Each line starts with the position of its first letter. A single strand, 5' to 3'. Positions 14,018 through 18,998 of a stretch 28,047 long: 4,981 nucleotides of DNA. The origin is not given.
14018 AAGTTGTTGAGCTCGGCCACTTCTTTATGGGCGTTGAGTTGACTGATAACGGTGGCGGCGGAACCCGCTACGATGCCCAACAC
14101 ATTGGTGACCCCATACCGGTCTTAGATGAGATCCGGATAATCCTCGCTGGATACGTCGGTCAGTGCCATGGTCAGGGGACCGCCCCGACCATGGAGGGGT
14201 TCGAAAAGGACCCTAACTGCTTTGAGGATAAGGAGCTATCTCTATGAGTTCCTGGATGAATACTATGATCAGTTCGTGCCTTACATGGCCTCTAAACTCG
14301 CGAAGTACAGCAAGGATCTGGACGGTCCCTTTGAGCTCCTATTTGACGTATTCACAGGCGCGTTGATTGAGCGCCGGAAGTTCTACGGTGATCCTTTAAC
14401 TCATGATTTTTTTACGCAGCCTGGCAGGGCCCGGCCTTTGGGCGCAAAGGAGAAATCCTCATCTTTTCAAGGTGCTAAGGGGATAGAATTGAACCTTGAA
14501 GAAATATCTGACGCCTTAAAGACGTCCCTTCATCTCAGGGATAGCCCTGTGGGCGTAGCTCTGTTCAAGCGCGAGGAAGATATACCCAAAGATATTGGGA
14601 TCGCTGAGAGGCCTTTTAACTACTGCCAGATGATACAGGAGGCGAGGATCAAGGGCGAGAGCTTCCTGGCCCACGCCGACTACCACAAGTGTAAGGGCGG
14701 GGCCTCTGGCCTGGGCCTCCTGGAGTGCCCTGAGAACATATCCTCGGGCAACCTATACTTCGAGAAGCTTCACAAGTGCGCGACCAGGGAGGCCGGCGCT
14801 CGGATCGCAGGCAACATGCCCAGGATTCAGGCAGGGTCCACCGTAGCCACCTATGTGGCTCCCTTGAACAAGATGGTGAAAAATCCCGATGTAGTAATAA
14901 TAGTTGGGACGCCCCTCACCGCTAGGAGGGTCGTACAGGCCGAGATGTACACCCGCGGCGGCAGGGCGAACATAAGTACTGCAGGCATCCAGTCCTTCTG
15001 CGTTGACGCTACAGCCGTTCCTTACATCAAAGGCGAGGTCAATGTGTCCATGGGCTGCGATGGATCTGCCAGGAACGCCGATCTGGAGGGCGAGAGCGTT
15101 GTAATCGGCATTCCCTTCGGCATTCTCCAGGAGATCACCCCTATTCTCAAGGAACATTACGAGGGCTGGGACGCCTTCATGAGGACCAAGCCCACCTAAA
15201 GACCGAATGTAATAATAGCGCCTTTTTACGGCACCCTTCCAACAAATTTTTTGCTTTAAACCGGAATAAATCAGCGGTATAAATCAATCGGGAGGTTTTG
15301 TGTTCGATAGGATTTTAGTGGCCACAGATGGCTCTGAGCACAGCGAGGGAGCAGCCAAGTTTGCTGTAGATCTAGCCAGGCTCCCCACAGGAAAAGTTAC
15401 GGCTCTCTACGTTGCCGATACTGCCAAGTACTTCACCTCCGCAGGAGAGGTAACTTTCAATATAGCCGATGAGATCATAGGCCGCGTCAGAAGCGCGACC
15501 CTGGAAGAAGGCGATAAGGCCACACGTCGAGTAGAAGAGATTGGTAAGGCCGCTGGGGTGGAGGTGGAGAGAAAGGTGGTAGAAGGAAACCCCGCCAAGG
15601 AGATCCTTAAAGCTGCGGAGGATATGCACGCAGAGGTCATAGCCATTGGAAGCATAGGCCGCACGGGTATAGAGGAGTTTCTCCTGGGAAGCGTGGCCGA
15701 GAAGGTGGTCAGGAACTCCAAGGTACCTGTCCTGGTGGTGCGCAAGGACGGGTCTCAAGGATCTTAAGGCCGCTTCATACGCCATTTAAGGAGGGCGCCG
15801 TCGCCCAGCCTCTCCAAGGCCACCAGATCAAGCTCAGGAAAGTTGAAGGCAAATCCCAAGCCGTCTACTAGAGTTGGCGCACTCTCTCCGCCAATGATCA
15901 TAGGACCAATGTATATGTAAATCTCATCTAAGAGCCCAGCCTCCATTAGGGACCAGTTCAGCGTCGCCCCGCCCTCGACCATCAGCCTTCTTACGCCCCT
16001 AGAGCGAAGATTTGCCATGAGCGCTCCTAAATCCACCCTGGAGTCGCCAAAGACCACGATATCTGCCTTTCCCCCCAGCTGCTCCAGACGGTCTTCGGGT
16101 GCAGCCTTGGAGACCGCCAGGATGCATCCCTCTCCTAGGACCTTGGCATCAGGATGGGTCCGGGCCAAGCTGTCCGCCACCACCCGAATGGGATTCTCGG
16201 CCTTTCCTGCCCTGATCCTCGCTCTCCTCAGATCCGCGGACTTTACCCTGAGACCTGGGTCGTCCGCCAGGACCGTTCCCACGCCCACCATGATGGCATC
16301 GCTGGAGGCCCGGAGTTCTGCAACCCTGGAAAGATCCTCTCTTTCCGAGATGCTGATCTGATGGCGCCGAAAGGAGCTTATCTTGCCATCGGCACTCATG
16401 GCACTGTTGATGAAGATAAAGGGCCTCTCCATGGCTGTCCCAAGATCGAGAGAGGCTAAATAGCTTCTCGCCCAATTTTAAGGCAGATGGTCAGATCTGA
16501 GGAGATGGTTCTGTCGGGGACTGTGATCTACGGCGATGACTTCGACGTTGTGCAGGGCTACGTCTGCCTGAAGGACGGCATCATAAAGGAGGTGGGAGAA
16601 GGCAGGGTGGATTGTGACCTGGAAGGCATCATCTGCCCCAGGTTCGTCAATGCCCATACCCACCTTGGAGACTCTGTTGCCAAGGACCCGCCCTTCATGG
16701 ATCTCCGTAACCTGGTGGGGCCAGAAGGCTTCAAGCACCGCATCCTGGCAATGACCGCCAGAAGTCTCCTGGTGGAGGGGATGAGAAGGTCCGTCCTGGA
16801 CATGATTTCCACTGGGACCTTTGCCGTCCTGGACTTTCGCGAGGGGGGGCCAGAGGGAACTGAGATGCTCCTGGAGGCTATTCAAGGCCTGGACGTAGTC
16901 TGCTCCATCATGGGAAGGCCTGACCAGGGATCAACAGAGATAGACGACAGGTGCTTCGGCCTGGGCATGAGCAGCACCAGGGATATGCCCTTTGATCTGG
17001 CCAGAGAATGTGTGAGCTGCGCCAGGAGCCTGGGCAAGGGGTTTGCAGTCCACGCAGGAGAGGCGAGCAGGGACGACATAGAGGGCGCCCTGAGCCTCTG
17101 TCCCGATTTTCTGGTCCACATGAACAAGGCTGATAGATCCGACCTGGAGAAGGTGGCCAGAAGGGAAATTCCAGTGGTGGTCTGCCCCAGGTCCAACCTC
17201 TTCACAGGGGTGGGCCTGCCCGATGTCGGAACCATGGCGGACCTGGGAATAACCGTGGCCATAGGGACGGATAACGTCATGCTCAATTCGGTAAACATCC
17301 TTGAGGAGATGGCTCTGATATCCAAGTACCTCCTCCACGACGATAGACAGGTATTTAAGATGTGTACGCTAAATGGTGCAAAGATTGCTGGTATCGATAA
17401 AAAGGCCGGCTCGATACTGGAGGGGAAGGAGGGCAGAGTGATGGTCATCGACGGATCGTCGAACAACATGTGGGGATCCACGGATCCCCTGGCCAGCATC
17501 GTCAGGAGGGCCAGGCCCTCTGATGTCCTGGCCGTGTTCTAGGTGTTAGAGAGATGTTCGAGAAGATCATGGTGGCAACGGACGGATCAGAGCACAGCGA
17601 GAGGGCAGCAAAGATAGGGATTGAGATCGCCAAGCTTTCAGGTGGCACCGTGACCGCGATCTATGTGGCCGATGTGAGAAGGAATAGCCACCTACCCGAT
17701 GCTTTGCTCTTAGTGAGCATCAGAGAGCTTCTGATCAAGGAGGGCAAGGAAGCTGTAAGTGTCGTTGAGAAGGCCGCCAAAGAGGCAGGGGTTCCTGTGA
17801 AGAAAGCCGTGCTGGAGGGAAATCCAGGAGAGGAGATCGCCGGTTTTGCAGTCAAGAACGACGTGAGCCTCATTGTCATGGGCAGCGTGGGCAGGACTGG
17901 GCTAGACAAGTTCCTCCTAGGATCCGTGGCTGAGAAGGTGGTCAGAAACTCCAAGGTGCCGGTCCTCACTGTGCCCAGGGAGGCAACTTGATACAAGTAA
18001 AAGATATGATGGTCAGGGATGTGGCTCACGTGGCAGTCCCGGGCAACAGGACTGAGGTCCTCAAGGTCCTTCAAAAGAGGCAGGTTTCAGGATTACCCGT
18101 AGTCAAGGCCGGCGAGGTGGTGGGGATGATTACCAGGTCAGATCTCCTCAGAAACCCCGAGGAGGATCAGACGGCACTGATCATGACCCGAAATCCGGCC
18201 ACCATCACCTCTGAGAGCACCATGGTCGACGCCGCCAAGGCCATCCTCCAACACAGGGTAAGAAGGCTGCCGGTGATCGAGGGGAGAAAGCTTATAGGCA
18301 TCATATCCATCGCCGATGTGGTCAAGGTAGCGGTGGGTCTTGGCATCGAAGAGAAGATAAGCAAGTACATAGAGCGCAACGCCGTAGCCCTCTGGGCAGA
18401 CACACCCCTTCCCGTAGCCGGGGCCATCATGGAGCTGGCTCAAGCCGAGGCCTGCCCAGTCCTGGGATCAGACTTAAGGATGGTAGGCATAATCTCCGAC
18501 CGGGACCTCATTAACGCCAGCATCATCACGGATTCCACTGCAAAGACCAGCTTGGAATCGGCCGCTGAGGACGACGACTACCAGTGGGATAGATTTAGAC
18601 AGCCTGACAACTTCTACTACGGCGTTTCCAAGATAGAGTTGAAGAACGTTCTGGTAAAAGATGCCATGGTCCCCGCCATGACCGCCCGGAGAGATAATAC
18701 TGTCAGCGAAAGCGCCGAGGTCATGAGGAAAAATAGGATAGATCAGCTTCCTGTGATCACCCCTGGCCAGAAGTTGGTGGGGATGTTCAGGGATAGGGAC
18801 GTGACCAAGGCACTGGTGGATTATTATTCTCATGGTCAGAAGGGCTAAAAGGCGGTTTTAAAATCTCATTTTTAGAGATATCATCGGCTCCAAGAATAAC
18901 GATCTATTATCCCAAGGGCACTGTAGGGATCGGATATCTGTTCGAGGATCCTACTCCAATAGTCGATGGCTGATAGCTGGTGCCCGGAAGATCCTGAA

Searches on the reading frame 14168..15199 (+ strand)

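Call 38: search_protein_families(library=pfam, proteins=[window:14168-15199:+])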
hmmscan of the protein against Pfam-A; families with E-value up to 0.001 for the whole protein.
window:14168-15199:+ (343 aa): 1 family
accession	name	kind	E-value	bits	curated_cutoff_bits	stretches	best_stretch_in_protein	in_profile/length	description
PF02596.20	DUF169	-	5.1e-58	196.8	27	1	117-323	2-206/209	Uncharacterised ArCR, COG2043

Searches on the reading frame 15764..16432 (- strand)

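Call 38: search_protein_families(library=pfam, proteins=[window:15764-16432:-])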
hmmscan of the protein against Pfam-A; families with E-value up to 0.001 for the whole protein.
window:15764-16432:- (222 aa): 1 family
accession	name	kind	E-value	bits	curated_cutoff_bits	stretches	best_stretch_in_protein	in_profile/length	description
PF01872.23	RibD_C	-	3.6e-51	174.2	24.1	1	4-214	1-196/197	RibD C-terminal domain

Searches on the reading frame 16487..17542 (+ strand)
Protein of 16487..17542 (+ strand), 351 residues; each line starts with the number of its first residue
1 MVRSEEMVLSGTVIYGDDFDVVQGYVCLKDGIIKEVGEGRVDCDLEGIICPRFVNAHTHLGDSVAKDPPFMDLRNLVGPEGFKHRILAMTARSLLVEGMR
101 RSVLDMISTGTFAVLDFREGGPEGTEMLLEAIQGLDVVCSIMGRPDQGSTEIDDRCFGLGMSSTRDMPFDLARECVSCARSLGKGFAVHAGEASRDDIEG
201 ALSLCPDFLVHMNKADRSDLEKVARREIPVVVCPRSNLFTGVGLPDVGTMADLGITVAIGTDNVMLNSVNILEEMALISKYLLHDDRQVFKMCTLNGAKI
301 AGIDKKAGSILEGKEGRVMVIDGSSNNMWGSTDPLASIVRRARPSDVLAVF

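Call 38: search_protein_families(library=pfam, proteins=[window:16487-17542:+])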
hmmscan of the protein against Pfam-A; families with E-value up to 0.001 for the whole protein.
window:16487-17542:+ (351 aa): 3 families
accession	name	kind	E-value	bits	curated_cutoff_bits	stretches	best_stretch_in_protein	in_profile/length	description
PF01979.26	Amidohydro_1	-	6.9e-28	98.3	25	1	48-350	1-338/345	Amidohydrolase family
PF00962.28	A_deaminase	-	1.2e-08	34.9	27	1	170-306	172-318/330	Adenosine deaminase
PF07969.17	Amidohydro_3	-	0.00017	21.6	29.7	1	218-322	319-445/472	Amidohydrolase family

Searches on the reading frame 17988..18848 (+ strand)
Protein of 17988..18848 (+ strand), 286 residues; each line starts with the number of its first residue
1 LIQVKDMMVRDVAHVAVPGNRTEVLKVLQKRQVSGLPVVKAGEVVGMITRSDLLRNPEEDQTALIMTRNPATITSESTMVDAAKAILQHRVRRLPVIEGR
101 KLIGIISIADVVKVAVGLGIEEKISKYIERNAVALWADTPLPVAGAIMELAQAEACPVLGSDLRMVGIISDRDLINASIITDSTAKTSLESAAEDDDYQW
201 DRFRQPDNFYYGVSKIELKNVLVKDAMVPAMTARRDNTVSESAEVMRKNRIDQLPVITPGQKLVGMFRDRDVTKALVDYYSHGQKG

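Call 38: search_protein_families(library=pfam, proteins=[window:17988-18848:+])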
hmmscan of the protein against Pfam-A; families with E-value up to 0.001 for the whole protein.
window:17988-18848:+ (286 aa): 1 family
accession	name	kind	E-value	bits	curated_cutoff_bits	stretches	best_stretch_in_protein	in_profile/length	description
PF00571.33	CBS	-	2e-40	137.3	24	4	65-115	4-55/57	CBS domain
